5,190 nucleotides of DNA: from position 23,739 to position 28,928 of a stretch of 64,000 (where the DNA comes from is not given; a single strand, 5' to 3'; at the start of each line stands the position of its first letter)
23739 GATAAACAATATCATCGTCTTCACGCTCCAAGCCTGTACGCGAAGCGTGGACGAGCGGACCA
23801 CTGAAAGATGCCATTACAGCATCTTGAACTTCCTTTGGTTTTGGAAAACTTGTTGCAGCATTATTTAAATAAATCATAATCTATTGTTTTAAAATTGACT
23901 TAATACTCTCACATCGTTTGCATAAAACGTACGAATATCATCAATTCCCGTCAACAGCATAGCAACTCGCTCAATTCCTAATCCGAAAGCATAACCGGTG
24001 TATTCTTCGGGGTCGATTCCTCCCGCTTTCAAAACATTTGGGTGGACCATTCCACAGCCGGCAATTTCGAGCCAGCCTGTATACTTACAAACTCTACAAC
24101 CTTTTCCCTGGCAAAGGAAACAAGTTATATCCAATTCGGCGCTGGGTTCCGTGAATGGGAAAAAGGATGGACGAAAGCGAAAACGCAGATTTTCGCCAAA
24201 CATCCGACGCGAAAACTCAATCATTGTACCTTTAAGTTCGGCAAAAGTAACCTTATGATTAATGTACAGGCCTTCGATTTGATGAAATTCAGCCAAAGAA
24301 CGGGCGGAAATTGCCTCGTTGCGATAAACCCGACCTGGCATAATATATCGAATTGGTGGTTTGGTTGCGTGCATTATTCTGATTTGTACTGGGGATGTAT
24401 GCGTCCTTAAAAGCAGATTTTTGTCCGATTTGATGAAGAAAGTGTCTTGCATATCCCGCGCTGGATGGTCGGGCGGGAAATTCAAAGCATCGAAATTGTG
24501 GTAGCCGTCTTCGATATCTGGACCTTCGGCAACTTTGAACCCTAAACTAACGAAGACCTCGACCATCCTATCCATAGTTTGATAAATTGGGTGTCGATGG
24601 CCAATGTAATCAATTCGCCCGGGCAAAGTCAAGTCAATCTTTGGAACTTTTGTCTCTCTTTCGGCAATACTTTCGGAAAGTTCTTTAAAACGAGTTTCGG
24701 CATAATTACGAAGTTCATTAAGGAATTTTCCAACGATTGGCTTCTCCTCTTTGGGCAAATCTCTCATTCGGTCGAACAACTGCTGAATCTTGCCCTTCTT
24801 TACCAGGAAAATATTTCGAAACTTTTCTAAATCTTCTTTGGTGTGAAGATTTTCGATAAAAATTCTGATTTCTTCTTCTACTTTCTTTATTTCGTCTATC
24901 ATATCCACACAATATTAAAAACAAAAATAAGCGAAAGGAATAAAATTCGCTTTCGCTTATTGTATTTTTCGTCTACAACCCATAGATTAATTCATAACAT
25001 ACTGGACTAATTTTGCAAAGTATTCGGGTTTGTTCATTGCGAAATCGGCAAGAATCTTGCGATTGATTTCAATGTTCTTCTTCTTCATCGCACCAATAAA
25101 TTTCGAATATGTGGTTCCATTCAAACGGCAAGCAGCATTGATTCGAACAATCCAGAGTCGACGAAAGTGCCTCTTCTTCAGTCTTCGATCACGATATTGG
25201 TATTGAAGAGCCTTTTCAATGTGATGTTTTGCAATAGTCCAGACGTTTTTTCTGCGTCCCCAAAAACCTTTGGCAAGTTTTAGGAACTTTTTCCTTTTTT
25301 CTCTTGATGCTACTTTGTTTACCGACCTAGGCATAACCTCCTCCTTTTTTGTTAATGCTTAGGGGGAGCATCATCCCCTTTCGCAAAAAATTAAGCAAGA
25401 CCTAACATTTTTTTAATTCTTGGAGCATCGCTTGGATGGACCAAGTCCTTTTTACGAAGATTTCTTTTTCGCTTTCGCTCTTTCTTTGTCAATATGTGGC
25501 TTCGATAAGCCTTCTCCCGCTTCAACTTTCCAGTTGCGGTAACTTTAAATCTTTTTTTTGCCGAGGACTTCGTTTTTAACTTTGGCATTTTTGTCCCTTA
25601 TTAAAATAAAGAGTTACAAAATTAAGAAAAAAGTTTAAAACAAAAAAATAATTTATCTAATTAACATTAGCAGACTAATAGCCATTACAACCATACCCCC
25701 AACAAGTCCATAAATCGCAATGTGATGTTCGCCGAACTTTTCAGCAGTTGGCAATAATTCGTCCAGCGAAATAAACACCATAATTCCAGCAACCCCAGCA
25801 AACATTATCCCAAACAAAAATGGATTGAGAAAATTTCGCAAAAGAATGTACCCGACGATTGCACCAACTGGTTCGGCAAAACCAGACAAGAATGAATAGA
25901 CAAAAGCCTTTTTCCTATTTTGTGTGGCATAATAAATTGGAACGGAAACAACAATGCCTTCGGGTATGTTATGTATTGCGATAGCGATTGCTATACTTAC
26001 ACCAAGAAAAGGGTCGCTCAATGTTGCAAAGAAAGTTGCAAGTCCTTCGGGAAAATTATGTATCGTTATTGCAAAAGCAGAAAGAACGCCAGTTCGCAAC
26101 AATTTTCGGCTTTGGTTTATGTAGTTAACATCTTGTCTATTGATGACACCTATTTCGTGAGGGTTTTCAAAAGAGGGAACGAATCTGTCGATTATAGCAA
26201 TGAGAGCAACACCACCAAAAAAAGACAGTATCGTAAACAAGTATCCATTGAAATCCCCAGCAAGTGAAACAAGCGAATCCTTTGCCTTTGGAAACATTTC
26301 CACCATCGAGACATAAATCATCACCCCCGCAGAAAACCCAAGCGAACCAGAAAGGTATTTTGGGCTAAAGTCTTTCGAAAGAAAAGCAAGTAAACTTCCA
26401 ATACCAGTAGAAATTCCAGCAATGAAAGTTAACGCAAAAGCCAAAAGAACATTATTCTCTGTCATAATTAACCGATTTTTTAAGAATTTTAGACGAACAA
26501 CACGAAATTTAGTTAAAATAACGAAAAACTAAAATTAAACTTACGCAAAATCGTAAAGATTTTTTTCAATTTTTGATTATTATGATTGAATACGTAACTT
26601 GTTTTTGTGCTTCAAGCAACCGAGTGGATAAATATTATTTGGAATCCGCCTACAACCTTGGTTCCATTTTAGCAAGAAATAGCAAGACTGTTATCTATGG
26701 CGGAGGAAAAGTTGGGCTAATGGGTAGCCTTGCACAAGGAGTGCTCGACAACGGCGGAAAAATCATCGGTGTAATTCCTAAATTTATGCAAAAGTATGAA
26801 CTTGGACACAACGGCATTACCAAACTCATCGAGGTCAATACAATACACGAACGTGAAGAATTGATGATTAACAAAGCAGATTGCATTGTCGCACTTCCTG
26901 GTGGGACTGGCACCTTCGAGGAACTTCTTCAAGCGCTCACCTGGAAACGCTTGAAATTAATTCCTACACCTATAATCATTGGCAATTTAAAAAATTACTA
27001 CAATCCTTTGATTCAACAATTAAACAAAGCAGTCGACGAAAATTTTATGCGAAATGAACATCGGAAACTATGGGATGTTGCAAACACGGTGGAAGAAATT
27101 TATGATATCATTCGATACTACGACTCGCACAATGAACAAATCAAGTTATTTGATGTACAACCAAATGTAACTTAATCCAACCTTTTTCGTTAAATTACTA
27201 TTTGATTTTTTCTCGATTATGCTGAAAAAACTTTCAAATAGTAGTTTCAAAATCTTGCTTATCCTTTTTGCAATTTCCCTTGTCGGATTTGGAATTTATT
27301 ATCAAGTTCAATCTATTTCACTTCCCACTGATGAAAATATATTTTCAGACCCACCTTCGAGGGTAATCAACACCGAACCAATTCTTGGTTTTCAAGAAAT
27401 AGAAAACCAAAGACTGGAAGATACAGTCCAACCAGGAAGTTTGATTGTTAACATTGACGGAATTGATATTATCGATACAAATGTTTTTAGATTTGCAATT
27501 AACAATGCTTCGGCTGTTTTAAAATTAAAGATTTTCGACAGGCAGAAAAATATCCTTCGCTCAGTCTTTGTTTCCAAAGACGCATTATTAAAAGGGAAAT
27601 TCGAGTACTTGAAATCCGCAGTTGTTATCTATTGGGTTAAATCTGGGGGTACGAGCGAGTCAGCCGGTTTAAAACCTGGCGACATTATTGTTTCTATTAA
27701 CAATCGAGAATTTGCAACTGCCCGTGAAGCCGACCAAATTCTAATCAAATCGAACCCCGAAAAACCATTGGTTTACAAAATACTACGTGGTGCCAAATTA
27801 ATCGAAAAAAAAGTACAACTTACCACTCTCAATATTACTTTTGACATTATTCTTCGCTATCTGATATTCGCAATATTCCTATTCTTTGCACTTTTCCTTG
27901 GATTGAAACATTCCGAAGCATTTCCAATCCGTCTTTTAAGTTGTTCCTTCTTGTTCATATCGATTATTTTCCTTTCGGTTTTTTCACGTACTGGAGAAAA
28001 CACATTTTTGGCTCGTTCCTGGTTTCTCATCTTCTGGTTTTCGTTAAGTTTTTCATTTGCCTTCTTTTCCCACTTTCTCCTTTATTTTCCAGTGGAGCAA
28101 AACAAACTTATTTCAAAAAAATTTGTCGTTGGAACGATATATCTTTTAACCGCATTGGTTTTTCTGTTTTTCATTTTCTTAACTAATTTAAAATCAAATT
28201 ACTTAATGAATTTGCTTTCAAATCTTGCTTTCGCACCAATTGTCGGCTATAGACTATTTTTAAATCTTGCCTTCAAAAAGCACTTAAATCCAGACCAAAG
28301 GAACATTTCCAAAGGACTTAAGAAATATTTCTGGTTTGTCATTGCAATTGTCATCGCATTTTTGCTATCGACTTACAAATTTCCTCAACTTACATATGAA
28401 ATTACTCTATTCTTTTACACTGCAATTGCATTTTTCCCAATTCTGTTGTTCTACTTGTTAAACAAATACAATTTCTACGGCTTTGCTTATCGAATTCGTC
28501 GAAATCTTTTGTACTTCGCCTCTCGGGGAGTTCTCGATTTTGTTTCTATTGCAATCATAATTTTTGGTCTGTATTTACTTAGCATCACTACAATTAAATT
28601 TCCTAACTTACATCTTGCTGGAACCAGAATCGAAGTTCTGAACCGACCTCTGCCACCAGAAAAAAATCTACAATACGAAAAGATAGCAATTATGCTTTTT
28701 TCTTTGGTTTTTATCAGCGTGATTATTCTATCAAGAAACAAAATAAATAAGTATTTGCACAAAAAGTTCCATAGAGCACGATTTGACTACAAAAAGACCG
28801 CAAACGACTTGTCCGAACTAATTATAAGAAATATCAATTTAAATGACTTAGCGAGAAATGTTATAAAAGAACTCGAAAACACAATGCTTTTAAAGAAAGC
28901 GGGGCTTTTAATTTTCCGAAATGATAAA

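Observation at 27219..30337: PDZ-polytopic-GAF-PP2C phosphatase co-transcribed with an alkyltransferase-like protein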

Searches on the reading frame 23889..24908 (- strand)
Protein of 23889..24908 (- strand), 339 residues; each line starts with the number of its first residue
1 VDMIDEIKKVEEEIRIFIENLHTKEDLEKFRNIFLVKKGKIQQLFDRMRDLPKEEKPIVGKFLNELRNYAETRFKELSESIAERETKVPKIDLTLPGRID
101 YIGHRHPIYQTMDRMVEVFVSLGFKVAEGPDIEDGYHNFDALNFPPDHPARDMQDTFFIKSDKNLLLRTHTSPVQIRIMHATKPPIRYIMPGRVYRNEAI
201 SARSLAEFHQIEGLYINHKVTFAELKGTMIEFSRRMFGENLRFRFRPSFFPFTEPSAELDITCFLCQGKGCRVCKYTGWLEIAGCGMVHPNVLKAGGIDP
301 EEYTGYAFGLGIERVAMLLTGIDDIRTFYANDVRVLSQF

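Call 6: search_protein_families(library=pfam, proteins=[window:23889-24908:-], max_evalue=0.01)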
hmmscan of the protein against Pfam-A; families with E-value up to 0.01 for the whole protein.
window:23889-24908:- (339 aa): 3 families
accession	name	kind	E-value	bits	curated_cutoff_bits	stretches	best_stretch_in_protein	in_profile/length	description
PF01409.25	tRNA-synt_2d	-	1.6e-101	339.3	19.8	1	90-339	1-246/246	tRNA synthetases class II core domain (F)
PF02912.23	Phe_tRNA-synt_N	-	9.3e-17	61.2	22.3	1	23-86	2-65/69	Aminoacyl tRNA synthetase class II, N-terminal domain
PF00152.25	tRNA-synt_2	-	0.0011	18.5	25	0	308-327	281-300/308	tRNA synthetases class II (D, K and N)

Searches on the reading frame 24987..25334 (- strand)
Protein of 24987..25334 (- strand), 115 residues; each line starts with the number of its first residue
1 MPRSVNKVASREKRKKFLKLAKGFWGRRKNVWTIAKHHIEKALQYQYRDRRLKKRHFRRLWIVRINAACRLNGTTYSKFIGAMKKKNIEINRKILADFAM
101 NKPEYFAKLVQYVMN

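Call 6: search_protein_families(library=pfam, proteins=[window:24987-25334:-], max_evalue=0.01)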
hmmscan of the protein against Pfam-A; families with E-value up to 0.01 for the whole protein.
window:24987-25334:- (115 aa): 2 families
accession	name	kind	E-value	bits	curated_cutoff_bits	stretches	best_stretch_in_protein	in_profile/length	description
PF00453.23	Ribosomal_L20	-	5.9e-42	142.6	30.8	1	3-109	1-107/107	Ribosomal protein L20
PF07818.18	HCNGP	-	0.0087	17.1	26.3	0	77-113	18-53/94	HCNGP-like protein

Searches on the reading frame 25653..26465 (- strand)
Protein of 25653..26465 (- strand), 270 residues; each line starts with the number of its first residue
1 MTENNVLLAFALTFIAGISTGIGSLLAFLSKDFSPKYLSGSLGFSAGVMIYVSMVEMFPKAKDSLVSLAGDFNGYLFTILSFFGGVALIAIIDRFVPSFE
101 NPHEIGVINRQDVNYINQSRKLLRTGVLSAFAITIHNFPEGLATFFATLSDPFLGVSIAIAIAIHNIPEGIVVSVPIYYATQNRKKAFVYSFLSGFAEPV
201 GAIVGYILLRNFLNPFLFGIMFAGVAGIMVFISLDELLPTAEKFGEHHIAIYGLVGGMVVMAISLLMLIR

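Call 6: search_protein_families(library=pfam, proteins=[window:25653-26465:-], max_evalue=0.01)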
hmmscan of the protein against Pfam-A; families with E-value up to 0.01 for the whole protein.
window:25653-26465:- (270 aa): 1 family
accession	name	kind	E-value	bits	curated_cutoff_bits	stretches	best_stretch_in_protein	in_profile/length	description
PF02535.28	Zip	-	1.8e-32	113.3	35.1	2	126-263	178-321/323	ZIP Zinc transporter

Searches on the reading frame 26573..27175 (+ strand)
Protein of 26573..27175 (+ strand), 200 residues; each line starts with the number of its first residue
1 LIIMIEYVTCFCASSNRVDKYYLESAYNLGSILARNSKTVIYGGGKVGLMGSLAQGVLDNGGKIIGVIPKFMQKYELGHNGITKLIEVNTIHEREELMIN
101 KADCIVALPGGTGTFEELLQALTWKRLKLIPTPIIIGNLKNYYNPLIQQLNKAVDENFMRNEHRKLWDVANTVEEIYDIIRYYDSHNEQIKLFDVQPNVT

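Call 6: search_protein_families(library=pfam, proteins=[window:26573-27175:+], max_evalue=0.01)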
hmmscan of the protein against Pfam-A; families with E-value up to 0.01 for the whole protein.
window:26573-27175:+ (200 aa): 2 families
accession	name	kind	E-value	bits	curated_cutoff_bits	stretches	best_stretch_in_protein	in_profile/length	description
PF03641.19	Lysine_decarbox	-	3.8e-38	131.1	27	1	50-178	1-129/131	Possible lysine decarboxylase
PF18306.6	LDcluster4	-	1.4e-17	64.1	26.3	1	18-126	13-118/151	SLOG cluster4 family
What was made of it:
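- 26582..27175 (+): LOG / TIGR00730-family gene (197 aa from the ATG at 26582; list_orfs starts it at a TTG at 26573). First gene of the conserved cassette. Pfam Lysine_decarbox E 3.8e-38 and LDcluster4 (call 6).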

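Call 24: search_protein_families(library=ncbifam, proteins=[window:26573-27175:+], max_evalue=0.01)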
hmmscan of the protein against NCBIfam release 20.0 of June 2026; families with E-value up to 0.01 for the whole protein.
window:26573-27175:+ (200 aa): 4 families
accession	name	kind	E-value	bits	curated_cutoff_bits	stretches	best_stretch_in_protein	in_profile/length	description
TIGR00730.1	TIGR00730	subfamily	7.9e-46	156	96.35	1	8-183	3-178/178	TIGR00730 family Rossman fold protein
NF058542.1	CtkRMPhLog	equivalog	1.5e-29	103.2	300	1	8-176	4-171/177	cytokinin riboside 5'-monophosphate phosphoribohydrolase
TIGR00725.1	TIGR00725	hypoth_equivalog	1.4e-13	50.6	106.9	1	15-124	9-114/159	TIGR00725 family protein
NF038390.1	Nsidase_PpnN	equivalog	0.00053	18.8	450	1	82-140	226-287/450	nucleotide 5'-monophosphate nucleosidase PpnN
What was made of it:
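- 26582..27175 (+): NCBIfam TIGR00730, 156 bits against a cut-off of 96 (call 24).
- On LOG / TIGR00730: TIGR00730 156 bits against a cut-off of 96.35 (call 24).
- Closest known: LOG / TIGR00730 family. Different: Well below the equivalog cut-off for the cytokinin-activating enzyme (103 vs 300 bits, call 24).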

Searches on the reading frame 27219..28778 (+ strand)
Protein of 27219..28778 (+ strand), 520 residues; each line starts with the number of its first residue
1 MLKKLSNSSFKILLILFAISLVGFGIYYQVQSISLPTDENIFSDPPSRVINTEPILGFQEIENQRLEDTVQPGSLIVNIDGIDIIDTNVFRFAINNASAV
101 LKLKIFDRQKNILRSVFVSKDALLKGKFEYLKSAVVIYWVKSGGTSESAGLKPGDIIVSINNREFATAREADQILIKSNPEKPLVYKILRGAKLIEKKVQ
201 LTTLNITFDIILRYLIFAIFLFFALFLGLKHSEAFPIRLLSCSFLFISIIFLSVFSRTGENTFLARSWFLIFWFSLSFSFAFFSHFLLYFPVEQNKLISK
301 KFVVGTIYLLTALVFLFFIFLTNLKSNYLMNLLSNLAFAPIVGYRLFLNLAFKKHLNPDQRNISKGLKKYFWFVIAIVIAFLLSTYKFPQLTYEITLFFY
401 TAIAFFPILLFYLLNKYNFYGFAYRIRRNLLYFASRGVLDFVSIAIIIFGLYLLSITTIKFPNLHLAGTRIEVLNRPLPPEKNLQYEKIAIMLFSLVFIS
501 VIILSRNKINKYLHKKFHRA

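Call 67: search_protein_representatives(protein=window:27219-28778:+)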
Query: 520 residues. Proteins with E-value up to 0.001 (for the whole library): 454; up to 1e-10: 209; up to 1e-30: 57. The best 150 are listed.
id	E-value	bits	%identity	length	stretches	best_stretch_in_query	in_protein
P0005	7.1e-161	553.0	52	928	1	3-519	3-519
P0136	3.6e-98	346.2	36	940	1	1-520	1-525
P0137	5.9e-86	305.9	36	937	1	8-519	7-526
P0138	5.5e-76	273.0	33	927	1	4-519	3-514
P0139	1.4e-45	172.8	30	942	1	10-519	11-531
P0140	4.2e-44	167.9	31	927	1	15-519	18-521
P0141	1.5e-43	166.0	28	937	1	8-513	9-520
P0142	7.5e-42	160.4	28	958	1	9-506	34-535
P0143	8.9e-42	160.2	26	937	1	10-516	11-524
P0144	2.0e-41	159.0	27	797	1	12-519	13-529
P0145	2.3e-40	155.6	29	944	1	21-519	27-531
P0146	2.4e-40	155.5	28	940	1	10-517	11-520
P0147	7.6e-40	153.8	27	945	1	9-518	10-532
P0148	2.1e-39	152.3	28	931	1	10-519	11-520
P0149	4.7e-39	151.2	29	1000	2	12-485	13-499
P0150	5.5e-39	151.0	26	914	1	24-519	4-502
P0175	2.1e-32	129.3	29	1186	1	12-494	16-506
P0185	2.5e-31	125.8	26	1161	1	9-480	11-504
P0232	6.0e-25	104.7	28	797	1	140-514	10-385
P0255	2.5e-22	96.1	29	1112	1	9-476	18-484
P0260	6.5e-22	94.7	24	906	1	68-519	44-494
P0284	1.0e-18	84.1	19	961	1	69-518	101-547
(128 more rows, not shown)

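Call 68: search_protein_families(library=pfam, proteins=[P0139, P0150, P0175, P0185, P0255, P0149, P0144, P0232, P0284, P0260], max_evalue=0.0001)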
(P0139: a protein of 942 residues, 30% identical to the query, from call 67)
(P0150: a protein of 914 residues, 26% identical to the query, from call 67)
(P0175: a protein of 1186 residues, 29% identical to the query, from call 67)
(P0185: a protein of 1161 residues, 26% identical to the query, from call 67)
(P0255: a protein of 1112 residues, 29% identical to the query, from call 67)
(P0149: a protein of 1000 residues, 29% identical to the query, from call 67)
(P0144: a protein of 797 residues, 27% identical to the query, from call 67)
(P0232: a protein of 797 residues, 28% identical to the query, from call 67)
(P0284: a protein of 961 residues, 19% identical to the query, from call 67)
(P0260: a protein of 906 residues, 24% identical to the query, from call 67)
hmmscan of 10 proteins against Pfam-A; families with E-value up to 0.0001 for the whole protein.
P0139 (942 aa): 4 families
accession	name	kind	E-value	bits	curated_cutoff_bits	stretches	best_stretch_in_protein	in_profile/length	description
PF07228.17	SpoIIE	-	5.1e-40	137.9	25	1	747-941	2-191/192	Stage II sporulation protein E (SpoIIE)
PF13180.12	PDZ_2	-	5.9e-11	42.9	27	1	142-209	13-80/80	PDZ domain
PF17820.7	PDZ_6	-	3.8e-08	33.4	27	1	147-176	4-32/54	PDZ domain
PF00595.29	PDZ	-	9.1e-05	23.2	23.2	0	143-192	27-76/81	PDZ domain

P0150 (914 aa): 5 families
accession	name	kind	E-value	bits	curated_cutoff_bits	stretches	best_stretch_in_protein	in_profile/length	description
PF07228.17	SpoIIE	-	3.5e-43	148.2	25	1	717-910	3-191/192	Stage II sporulation protein E (SpoIIE)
PF17820.7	PDZ_6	-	5e-07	29.8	27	1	126-162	6-42/54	PDZ domain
PF00595.29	PDZ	-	1.6e-06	28.8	23.2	1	117-156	24-63/81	PDZ domain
PF13180.12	PDZ_2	-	3e-06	27.9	27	1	118-184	12-78/80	PDZ domain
PF13492.12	GAF_3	-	1.5e-05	25.8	27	1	524-654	2-129/129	GAF domain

P0175 (1186 aa): 4 families
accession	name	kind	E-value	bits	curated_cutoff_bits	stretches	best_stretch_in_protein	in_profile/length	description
PF07228.17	SpoIIE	-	2e-36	126.2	25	1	991-1185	2-191/192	Stage II sporulation protein E (SpoIIE)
PF13180.12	PDZ_2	-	2.8e-13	50.4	27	1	142-208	13-79/80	PDZ domain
PF17820.7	PDZ_6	-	1.7e-09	37.7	27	1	145-175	2-32/54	PDZ domain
PF00595.29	PDZ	-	2.8e-06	28.1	23.2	1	144-176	28-60/81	PDZ domain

P0185 (1161 aa): 4 families
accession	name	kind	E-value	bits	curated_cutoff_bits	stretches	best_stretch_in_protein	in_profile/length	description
PF07228.17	SpoIIE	-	3.1e-39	135.4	25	1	965-1158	2-190/192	Stage II sporulation protein E (SpoIIE)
PF13180.12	PDZ_2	-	9.9e-10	39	27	1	147-216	11-80/80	PDZ domain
PF17820.7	PDZ_6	-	3.2e-08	33.6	27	1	152-184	2-34/54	PDZ domain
PF00595.29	PDZ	-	9.3e-06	26.4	23.2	1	150-196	27-74/81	PDZ domain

P0255 (1112 aa): 4 families
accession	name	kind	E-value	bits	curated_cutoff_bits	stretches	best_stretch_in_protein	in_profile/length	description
PF07228.17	SpoIIE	-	1.6e-40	139.5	25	1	917-1110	2-190/192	Stage II sporulation protein E (SpoIIE)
PF13180.12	PDZ_2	-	9.5e-10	39.1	27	1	140-208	12-80/80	PDZ domain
PF17820.7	PDZ_6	-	7.9e-09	35.6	27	1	147-179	5-37/54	PDZ domain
PF00595.29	PDZ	-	3.2e-08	34.3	23.2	1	139-182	24-67/81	PDZ domain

P0149 (1000 aa): 6 families
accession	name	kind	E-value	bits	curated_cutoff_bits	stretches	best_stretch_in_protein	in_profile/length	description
PF07228.17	SpoIIE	-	5.2e-41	141.1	25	1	806-997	5-191/192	Stage II sporulation protein E (SpoIIE)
PF17820.7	PDZ_6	-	2.7e-14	53.1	27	2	143-170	3-30/54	PDZ domain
PF00595.29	PDZ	-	3.9e-09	37.2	23.2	1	139-178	26-65/81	PDZ domain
PF13180.12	PDZ_2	-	5.7e-08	33.4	27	1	138-206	12-80/80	PDZ domain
PF13185.12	GAF_2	-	2.7e-05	24.9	28.6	1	608-740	5-136/136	GAF domain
PF14685.13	PDZ_Tricorn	-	5.3e-05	23.6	25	0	75-123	40-88/88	Tricorn protease PDZ domain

P0144 (797 aa): 4 families
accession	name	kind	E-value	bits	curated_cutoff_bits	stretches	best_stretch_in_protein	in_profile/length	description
PF17820.7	PDZ_6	-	7.5e-10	38.8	27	1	146-193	2-48/54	PDZ domain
PF13180.12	PDZ_2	-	3.4e-09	37.3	27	1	137-209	7-79/80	PDZ domain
PF00595.29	PDZ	-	1.6e-08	35.3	23.2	1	142-177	25-60/81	PDZ domain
PF07228.17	SpoIIE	-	1.6e-07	31.9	25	1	748-796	3-51/192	Stage II sporulation protein E (SpoIIE)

P0232 (797 aa): 6 families
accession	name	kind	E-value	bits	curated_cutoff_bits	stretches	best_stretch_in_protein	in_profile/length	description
PF07228.17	SpoIIE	-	1.2e-42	146.4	25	1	602-796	2-191/192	Stage II sporulation protein E (SpoIIE)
PF17820.7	PDZ_6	-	9e-08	32.2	27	1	6-55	1-49/54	PDZ domain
PF13180.12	PDZ_2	-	8.2e-06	26.5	27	1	5-68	14-77/80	PDZ domain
PF13492.12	GAF_3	-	1.6e-05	25.8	27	1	479-540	71-129/129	GAF domain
PF01590.32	GAF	-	6.9e-05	23.8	22.4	0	409-538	4-133/133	GAF domain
PF00595.29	PDZ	-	7.4e-05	23.5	23.2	0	5-54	27-76/81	PDZ domain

P0284 (961 aa): 7 families
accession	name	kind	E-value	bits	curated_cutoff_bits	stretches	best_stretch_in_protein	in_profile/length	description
PF07228.17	SpoIIE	-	2.8e-37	129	25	1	764-960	2-191/192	Stage II sporulation protein E (SpoIIE)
PF17820.7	PDZ_6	-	6.5e-12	45.4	27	1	167-212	1-46/54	PDZ domain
PF13180.12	PDZ_2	-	2.4e-10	41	27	1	154-230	2-78/80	PDZ domain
PF13492.12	GAF_3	-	3.2e-09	37.7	27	1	571-702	3-129/129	GAF domain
PF00595.29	PDZ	-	5.6e-08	33.5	23.2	1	163-199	24-60/81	PDZ domain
PF13185.12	GAF_2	-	2.3e-06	28.3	28.6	1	569-701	3-136/136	GAF domain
PF01590.32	GAF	-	3.1e-06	28.2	22.4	1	570-700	2-133/133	GAF domain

P0260 (906 aa): 4 families
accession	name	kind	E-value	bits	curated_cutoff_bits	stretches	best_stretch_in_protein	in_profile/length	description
PF07228.17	SpoIIE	-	2.4e-37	129.2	25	1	710-904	2-191/192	Stage II sporulation protein E (SpoIIE)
PF13180.12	PDZ_2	-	3.7e-13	50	27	1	111-179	12-80/80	PDZ domain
PF17820.7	PDZ_6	-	3.5e-09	36.7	27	1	115-145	2-32/54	PDZ domain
PF00595.29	PDZ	-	4.4e-07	30.6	23.2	1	111-146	25-60/81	PDZ domain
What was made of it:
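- On GAF domain: The distant member P0284 passes the GAF_3 and GAF thresholds (call 68).
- Checked: Distant family members pass the Pfam GAF thresholds over the full profile (call 68).
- All ten sampled have the same PDZ...SpoIIE architecture (calls 67, 68).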
